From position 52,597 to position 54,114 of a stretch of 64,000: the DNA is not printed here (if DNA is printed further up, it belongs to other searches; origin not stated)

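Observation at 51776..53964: Gfo/Idh/MocA oxidoreductase plus radical-SAM pair embedded in an LPS-core kinase and heptosyltransferase locus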

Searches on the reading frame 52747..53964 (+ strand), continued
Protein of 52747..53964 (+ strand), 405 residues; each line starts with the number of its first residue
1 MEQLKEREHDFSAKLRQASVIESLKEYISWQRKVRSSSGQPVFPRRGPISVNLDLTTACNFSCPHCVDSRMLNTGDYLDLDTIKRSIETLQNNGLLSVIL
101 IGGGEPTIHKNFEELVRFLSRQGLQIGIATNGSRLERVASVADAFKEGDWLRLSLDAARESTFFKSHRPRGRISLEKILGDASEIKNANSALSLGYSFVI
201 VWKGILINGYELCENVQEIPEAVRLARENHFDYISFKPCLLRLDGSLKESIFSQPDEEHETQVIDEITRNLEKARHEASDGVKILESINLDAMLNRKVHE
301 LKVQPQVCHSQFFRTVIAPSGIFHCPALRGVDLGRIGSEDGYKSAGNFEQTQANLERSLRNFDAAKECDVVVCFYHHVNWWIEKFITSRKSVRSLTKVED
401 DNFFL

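Call 26: predict_structure(alignment_id=A2)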
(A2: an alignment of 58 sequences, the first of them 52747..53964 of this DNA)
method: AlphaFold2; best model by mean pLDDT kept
length: 405 residues; sequences in the alignment: 58
mean_pLDDT: 86.5   pTM: 0.87
mean pLDDT of the five models: 86.5, 85.2, 84.3, 83.1, 83.1
residues with pLDDT >= 90: 252; 70-90: 104; 50-70: 23; < 50: 26
segments of 3 or more residues with pLDDT < 50: 1-10, 67-71, 244-250, 403-405
pLDDT, mean of each block of 10 residues (from residue 1): 41 69 93 86 91 90 64 77 98 94 85 98 95 95 94 95 92 94 97 95 83 95 96 91 50 69 95 87 88 87 91 93 85 91 97 95 87 84 93 80 49
secondary structure, 60 per line:
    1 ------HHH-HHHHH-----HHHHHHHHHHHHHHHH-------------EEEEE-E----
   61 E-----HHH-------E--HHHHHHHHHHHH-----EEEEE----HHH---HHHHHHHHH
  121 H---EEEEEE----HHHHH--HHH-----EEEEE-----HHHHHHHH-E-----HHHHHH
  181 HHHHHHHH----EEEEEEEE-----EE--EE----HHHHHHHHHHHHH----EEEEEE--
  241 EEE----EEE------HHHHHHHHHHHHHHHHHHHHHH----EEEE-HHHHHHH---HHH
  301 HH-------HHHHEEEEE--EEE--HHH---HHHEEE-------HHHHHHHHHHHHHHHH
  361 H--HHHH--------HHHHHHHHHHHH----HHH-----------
elements in order: H11-15 H21-36 E50-54 H80-91 E97-101 H112-121 E125-130 H135-139 E150-154 H160-167 H175-188 E193-200 H216-228 E233-238 E241-243 E248-250 H257-278 E283-286 H288-294 H298-302 H310-313 E314-318 E321-323 E335-337 H345-361 H364-367 H376-387

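Call 47: search_protein_representatives(alignment_id=A2)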
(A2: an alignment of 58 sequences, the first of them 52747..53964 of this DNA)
Query: 58 sequences, 405 profile positions. Proteins with E-value up to 0.001 (for the whole library): 37279; up to 1e-10: 3372; up to 1e-30: 139. The best 150 are listed.
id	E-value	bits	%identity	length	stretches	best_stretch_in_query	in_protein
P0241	5.1e-184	628.2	-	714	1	2-405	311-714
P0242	1.5e-179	613.5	-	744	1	4-405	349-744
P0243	2.5e-169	579.8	-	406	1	1-405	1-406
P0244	6.6e-148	509.3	-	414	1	7-405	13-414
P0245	1.8e-132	458.5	-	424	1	5-405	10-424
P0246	6.5e-128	443.4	-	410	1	8-405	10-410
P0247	1.2e-127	442.5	-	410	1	4-404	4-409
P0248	4.5e-127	440.7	-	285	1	1-277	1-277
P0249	5.3e-127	440.4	-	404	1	10-405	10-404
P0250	1.9e-125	435.4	-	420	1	9-404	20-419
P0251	4.1e-125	434.2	-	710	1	9-395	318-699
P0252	1.2e-123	429.4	-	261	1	144-405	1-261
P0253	2.2e-122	425.2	-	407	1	7-400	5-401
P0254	3.9e-122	424.4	-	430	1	8-405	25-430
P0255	1.0e-121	423.0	-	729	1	9-400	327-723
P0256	4.8e-120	417.5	-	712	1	9-400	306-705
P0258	3.9e-118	411.3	-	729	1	7-405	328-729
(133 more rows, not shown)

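Call 51: list_cluster_members(proteins=[P0241, P0242, P0251, P0255, P0256, P0258, P0244, P0245, P0250, P0254])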
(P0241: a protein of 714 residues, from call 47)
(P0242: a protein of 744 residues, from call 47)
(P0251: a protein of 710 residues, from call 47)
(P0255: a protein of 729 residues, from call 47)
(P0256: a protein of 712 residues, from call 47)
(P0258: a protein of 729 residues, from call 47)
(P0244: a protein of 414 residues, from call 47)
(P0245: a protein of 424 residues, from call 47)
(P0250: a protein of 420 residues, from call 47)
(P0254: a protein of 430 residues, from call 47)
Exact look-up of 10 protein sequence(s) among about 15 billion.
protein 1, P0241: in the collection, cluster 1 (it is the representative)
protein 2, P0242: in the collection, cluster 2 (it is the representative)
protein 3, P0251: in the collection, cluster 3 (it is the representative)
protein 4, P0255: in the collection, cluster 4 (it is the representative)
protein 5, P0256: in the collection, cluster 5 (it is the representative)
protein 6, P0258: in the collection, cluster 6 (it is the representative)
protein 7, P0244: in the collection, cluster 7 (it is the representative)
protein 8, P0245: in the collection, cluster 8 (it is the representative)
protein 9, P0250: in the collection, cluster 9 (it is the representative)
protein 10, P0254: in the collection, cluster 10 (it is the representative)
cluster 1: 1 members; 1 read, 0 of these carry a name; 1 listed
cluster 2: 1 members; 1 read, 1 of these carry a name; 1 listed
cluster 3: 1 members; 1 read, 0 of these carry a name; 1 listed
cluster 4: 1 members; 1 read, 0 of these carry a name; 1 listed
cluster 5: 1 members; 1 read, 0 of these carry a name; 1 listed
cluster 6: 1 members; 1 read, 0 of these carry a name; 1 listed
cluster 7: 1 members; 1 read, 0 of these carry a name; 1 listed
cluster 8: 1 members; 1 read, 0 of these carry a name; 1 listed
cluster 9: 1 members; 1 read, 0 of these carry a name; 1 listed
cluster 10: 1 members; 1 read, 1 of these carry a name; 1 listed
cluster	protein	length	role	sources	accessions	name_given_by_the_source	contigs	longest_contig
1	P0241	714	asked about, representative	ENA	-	-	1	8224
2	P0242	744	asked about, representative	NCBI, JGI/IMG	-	MoaA/NifB/PqqE/SkfB family radical SAM enzyme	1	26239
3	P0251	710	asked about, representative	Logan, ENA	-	-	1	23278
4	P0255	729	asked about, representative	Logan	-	-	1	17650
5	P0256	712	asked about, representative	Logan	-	-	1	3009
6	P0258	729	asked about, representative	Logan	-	-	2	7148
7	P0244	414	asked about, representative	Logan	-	-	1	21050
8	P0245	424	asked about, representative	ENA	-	-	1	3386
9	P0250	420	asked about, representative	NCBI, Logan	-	-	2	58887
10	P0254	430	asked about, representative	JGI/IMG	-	organic radical activating enzyme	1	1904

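Call 52: find_homologous_proteins(query=P0251)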
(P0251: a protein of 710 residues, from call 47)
Query P0251 (710 aa): 1461 proteins with E <= 0.001 among 8000 candidates; the best 120 are listed.
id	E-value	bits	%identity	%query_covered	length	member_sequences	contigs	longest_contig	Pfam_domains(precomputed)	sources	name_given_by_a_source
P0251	0.0e+0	1603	100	100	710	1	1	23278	PF16363.12,PF04055.28,PF01370.28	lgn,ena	-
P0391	0.0e+0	1055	66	100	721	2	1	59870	PF16363.12,PF04055.28,PF01073.26,PF01370.28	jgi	jgi:ADP-L-glycero-D-manno-heptose 6-epimerase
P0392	3.3e-297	1006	63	100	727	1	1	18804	PF04321.24,PF16363.12,PF04055.28,PF01073.26,PF07993.19,PF01370.28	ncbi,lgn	-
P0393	6.2e-170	585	51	41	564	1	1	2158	PF00702.33,PF04055.28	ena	-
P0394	9.8e-159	548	59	58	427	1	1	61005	PF04055.28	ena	-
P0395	1.9e-158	547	62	56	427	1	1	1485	PF04055.28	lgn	-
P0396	3.3e-158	546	61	56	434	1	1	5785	PF04055.28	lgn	-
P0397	1.4e-156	541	62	56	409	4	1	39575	PF04055.28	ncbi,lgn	ncbi:MAG: radical SAM protein [Acidobacteriota bacterium]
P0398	1.8e-156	541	60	56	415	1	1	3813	PF04055.28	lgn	-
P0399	2.0e-156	540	59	57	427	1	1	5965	PF04055.28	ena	-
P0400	9.5e-156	538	59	57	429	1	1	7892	PF04055.28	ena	-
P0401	2.6e-155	537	61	56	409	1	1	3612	PF04055.28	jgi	jgi:Radical SAM superfamily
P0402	1.3e-154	534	58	56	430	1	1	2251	PF04055.28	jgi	jgi:hypothetical protein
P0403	2.1e-154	534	60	56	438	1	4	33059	PF04055.28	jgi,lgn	jgi:hypothetical protein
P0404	7.8e-154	532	57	56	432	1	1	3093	PF04055.28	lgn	-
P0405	1.9e-153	530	58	57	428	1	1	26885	PF04055.28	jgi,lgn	-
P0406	2.2e-153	530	60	56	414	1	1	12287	PF04055.28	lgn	-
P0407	6.6e-153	529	62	54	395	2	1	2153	PF04055.28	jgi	jgi:pyruvate-formate lyase-activating enzyme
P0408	2.8e-152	527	60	56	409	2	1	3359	PF04055.28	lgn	-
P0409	9.2e-151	522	57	57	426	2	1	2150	PF04055.28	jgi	jgi:pyruvate-formate lyase-activating enzyme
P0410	1.0e-150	521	57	56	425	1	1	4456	PF04055.28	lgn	-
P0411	1.4e-150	521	58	57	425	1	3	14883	PF04055.28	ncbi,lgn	-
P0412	3.0e-150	520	57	56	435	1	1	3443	PF04055.28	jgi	jgi:wyosine [tRNA(Phe)-imidazoG37] synthetase (radical SAM superfamily)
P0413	1.1e-149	518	56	58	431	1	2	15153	PF04055.28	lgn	-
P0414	3.5e-149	516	56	56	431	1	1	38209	PF04055.28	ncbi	-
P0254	3.7e-149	516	56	56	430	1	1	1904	PF04055.28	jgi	jgi:organic radical activating enzyme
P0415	3.8e-149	516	56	56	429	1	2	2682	PF04055.28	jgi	jgi:pyruvate-formate lyase-activating enzyme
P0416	4.9e-149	516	56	56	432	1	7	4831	PF04055.28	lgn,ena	-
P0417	1.0e-148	515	59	56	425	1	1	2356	PF04055.28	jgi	jgi:organic radical activating enzyme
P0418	2.2e-148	514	55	58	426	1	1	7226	PF04055.28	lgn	-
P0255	2.2e-148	514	60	56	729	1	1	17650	PF01408.29,PF13380.13,PF04055.28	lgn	-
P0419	2.5e-148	514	57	57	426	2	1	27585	PF04055.28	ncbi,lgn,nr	ncbi:MAG: radical SAM protein [Planctomycetes bacterium]|nr:radical SAM protein [Planctomycetota bac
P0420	3.6e-148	513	58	57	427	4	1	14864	PF04055.28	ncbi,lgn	-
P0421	7.7e-148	512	56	56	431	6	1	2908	PF04055.28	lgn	-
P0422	9.1e-148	512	56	57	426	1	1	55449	PF04055.28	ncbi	ncbi:MAG: radical SAM protein [Planctomycetota bacterium]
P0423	3.5e-147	510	55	56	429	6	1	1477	PF04055.28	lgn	-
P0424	9.0e-147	508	56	57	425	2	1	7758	PF04055.28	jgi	jgi:pyruvate-formate lyase-activating enzyme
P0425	1.2e-146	508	56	57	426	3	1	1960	PF04055.28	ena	-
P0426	5.0e-146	506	55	58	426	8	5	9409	PF04055.28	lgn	-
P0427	1.3e-145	505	56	58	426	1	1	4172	PF04055.28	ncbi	-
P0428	1.4e-145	505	57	56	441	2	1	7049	PF04055.28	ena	-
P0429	1.6e-145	504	57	57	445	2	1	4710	PF04055.28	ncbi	-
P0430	1.6e-145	504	59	56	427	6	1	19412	PF04055.28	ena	-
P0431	2.1e-145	504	55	58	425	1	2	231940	PF00702.33,PF04055.28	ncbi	ncbi:MAG: radical SAM protein [Planctomycetota bacterium]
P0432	2.6e-145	504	54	56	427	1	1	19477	PF04055.28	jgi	jgi:pyruvate-formate lyase-activating enzyme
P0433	2.9e-145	503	56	57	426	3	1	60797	PF04055.28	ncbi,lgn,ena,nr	ncbi:MAG: radical SAM protein [Planctomycetes bacterium]|nr:radical SAM protein [Planctomycetota bac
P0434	4.0e-145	503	55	57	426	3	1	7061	PF04055.28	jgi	jgi:organic radical activating enzyme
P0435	1.8e-144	501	56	57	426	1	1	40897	PF00702.33,PF04055.28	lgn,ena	-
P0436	4.2e-144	500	54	57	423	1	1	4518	PF04055.28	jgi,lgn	-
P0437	4.2e-144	500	59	54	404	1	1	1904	PF04055.28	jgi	jgi:hypothetical protein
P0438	6.6e-144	499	54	56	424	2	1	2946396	PF04055.28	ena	-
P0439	1.6e-143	498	54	57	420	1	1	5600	PF04055.28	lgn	-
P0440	2.2e-143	497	55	56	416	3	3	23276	PF04055.28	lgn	-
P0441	9.7e-143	495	55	57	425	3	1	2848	PF00702.33,PF04055.28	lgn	-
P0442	1.0e-142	495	56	56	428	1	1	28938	PF04055.28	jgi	jgi:organic radical activating enzyme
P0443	2.2e-142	494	56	56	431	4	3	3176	PF04055.28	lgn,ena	-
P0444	2.4e-142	494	57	56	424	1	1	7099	PF04055.28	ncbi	-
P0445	5.0e-142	493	53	58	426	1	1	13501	PF04055.28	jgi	jgi:organic radical activating enzyme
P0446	5.1e-142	493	55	55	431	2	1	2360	PF04055.28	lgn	-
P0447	6.7e-142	492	57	56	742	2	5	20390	PF01408.29,PF04055.28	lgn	-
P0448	8.1e-142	492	54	60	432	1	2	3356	PF04055.28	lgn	-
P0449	1.4e-141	491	53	58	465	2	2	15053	PF00702.33,PF04055.28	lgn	-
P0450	1.7e-141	491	56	57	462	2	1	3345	PF04055.28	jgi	jgi:organic radical activating enzyme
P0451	1.7e-141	491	54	56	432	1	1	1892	PF04055.28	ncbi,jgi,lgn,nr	ncbi:MAG: radical SAM protein [Planctomycetes bacterium]|nr:radical SAM protein [Planctomycetota bac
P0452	4.2e-141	490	57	55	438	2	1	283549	PF04055.28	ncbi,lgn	-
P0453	5.9e-141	489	56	55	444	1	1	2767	PF04055.28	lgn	-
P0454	6.5e-141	489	53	57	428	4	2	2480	PF04055.28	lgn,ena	-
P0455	7.2e-141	489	55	56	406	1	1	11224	PF04055.28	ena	-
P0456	8.7e-141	489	55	56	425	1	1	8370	PF04055.28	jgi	-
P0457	9.0e-141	489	53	58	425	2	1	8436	PF04055.28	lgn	-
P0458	1.1e-140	488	54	56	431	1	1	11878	PF04055.28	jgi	jgi:organic radical activating enzyme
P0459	1.2e-140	488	55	56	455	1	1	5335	PF04055.28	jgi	jgi:wyosine [tRNA(Phe)-imidazoG37] synthetase (radical SAM superfamily)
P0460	1.3e-140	488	56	56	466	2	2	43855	PF04055.28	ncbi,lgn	-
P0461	1.4e-140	488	54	56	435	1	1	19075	PF04055.28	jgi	jgi:wyosine [tRNA(Phe)-imidazoG37] synthetase (radical SAM superfamily)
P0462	1.4e-140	488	53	57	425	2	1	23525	PF00702.33,PF04055.28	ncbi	-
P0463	2.1e-140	487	53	57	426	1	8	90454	PF04055.28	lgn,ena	-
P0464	2.6e-140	487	54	57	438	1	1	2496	PF04055.28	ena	-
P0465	3.0e-140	487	54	56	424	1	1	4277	PF04055.28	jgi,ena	-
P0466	3.2e-140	487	55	56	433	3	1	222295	PF04055.28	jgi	jgi:organic radical activating enzyme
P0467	3.3e-140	487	55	57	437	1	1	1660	PF04055.28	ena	-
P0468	3.7e-140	487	55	56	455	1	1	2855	PF04055.28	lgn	-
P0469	3.7e-140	487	55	56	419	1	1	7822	PF04055.28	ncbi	-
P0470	4.9e-140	486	53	56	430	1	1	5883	PF04055.28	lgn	-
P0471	5.8e-140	486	55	56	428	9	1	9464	PF04055.28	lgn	-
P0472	5.9e-140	486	55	56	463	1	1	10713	PF04055.28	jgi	jgi:wyosine [tRNA(Phe)-imidazoG37] synthetase (radical SAM superfamily)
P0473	7.0e-140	486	54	56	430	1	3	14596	PF04055.28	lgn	-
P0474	9.3e-140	485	54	57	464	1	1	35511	PF04055.28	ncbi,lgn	ncbi:MAG: radical SAM protein [Pseudomonadota bacterium]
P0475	1.2e-139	485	56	55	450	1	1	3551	PF04055.28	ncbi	-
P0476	1.9e-139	484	53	57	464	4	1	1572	PF04055.28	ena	-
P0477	2.5e-139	484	55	56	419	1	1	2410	PF04055.28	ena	-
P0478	2.7e-139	484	52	56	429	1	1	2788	PF04055.28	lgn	-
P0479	3.5e-139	483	56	55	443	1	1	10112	PF04055.28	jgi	jgi:hypothetical protein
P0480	4.1e-139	483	55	55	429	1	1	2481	PF04055.28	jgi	jgi:wyosine [tRNA(Phe)-imidazoG37] synthetase (radical SAM superfamily)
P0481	4.6e-139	483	53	57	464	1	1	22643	PF04055.28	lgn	-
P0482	5.0e-139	483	54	57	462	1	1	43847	PF00702.33,PF04055.28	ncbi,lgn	ncbi:MAG: radical SAM protein [Acidiferrobacterales bacterium]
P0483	6.0e-139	483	53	57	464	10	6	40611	PF04055.28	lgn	-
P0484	6.5e-139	482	54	56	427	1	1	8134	PF04055.28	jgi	-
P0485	6.7e-139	482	54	57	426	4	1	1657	PF04055.28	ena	-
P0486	7.1e-139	482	53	57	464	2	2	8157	PF04055.28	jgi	-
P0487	8.7e-139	482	53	57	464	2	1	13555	PF00702.33,PF04055.28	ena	-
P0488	9.3e-139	482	54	56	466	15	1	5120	PF04055.28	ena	-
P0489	9.9e-139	482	52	57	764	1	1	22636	PF01408.29,PF04055.28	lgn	-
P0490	1.2e-138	482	54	56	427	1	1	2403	PF04055.28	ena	-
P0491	1.2e-138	482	54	56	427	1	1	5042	PF04055.28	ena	-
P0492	1.3e-138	481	53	56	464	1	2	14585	PF04055.28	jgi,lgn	jgi:molybdenum cofactor biosynthesis enzyme MoaA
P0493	1.3e-138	481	53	56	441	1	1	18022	PF04055.28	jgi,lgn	jgi:MoaA/NifB/PqqE/SkfB family radical SAM enzyme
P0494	1.5e-138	481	55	55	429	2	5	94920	PF04055.28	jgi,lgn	jgi:wyosine [tRNA(Phe)-imidazoG37] synthetase (radical SAM superfamily)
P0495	1.5e-138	481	53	57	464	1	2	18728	PF04055.28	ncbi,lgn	-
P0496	1.6e-138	481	53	57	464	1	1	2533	PF04055.28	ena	-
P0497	1.7e-138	481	55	55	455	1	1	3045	PF04055.28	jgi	jgi:wyosine [tRNA(Phe)-imidazoG37] synthetase (radical SAM superfamily)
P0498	2.1e-138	481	54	56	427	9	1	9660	PF04055.28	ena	-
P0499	2.1e-138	481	52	57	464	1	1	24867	PF04055.28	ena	-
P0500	2.1e-138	481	53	57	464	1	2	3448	PF04055.28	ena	-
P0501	2.3e-138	481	53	57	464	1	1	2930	PF04055.28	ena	-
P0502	2.4e-138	481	54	56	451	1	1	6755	PF04055.28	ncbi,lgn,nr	ncbi:MAG: radical SAM protein [Planctomycetes bacterium]|nr:radical SAM protein [Planctomycetota bac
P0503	2.8e-138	480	54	56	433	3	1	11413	PF04055.28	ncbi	-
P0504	3.3e-138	480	55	57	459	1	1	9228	PF04055.28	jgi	jgi:wyosine [tRNA(Phe)-imidazoG37] synthetase (radical SAM superfamily)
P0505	3.7e-138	480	53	57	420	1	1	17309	PF04055.28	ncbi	-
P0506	4.1e-138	480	53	56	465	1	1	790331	PF04055.28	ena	-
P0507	4.9e-138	480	53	57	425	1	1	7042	PF04055.28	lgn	-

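Call 53: find_encoding_contigs(protein=P0391, flank=8000, max_places=2)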
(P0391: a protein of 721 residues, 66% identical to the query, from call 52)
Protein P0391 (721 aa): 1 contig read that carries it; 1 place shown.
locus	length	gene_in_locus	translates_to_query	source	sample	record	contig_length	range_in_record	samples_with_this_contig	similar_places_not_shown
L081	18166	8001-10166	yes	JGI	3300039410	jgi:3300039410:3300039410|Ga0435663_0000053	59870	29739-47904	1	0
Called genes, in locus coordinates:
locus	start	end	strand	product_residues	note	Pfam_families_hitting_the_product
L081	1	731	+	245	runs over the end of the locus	PF08032:SpoU_sub_bind (weak), PF00588:SpoU_methylase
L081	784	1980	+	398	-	-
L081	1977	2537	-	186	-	PF08207:EFP_N, PF01132:EFP, PF09285:Elong-fact-P_C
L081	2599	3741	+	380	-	PF01041:DegT_DnrJ_EryC1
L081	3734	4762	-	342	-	PF01075:Glyco_transf_9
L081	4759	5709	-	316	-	PF00296:Bac_luciferase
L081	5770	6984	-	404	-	PF00155:Aminotran_1_2 (weak), PF01041:DegT_DnrJ_EryC1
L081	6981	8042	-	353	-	-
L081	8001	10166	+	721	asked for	PF01073:3Beta_HSD (weak), PF01370:Epimerase, PF16363:GDP_Man_Dehyd, PF04055:Radical_SAM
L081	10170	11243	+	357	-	PF04055:Radical_SAM, PF13186:SPASM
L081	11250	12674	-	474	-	PF00909:Ammonium_transp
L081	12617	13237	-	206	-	PF13302:Acetyltransf_3 (weak), PF00583:Acetyltransf_1, PF13420:Acetyltransf_4, PF13508:Acetyltransf_7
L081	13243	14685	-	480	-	PF03951:Gln-synt_N, PF00120:Gln-synt_C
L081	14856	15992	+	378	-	PF04542:Sigma70_r2, PF07638:Sigma70_ECF (weak), PF08281:Sigma70_r4_2, PF04545:Sigma70_r4, PF02577:BFN_dom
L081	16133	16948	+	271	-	PF00005:ABC_tran, PF13555:AAA_29 (weak), PF13304:AAA_21 (weak)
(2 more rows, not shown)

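Call 54: find_encoding_contigs(protein=P0392, flank=8000, max_places=2)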
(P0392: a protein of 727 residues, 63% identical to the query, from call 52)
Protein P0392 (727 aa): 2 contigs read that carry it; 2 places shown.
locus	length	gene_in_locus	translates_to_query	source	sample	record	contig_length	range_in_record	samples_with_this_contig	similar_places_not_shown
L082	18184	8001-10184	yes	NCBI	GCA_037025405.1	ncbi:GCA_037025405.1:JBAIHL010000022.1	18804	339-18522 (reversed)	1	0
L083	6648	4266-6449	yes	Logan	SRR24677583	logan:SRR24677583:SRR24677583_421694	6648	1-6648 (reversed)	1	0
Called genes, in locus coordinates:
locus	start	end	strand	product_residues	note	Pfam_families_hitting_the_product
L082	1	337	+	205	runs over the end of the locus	?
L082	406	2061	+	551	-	PF05014:Nuc_deoxyrib_tr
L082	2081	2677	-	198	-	PF08207:EFP_N, PF01132:EFP, PF09285:Elong-fact-P_C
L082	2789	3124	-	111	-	-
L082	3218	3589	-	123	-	-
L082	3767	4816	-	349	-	PF01075:Glyco_transf_9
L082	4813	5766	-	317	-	PF00296:Bac_luciferase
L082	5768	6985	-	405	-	PF01041:DegT_DnrJ_EryC1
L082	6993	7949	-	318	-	-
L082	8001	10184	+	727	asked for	PF01073:3Beta_HSD, PF01370:Epimerase, PF04321:RmlD_sub_bind, PF07993:NAD_binding_4 (faint), PF16363:GDP_Man_Dehyd, PF04055:Radical_SAM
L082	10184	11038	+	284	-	PF00248:Aldo_ket_red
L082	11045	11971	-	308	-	PF01261:AP_endonuc_2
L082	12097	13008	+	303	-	PF04055:Radical_SAM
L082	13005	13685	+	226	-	PF02475:TRM5-TYW2_MTfase (weak), PF05050:Methyltransf_21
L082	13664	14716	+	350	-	PF04055:Radical_SAM, PF13186:SPASM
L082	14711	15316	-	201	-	PF13242:Hydrolase_like (faint)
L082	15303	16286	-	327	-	PF00294:PfkB, PF08543:Phos_pyr_kin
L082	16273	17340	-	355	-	PF13580:SIS_2, PF01380:SIS, PF01467:CTP_transf_like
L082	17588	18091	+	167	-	-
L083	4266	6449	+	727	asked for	PF01073:3Beta_HSD, PF01370:Epimerase, PF04321:RmlD_sub_bind, PF07993:NAD_binding_4 (faint), PF16363:GDP_Man_Dehyd, PF04055:Radical_SAM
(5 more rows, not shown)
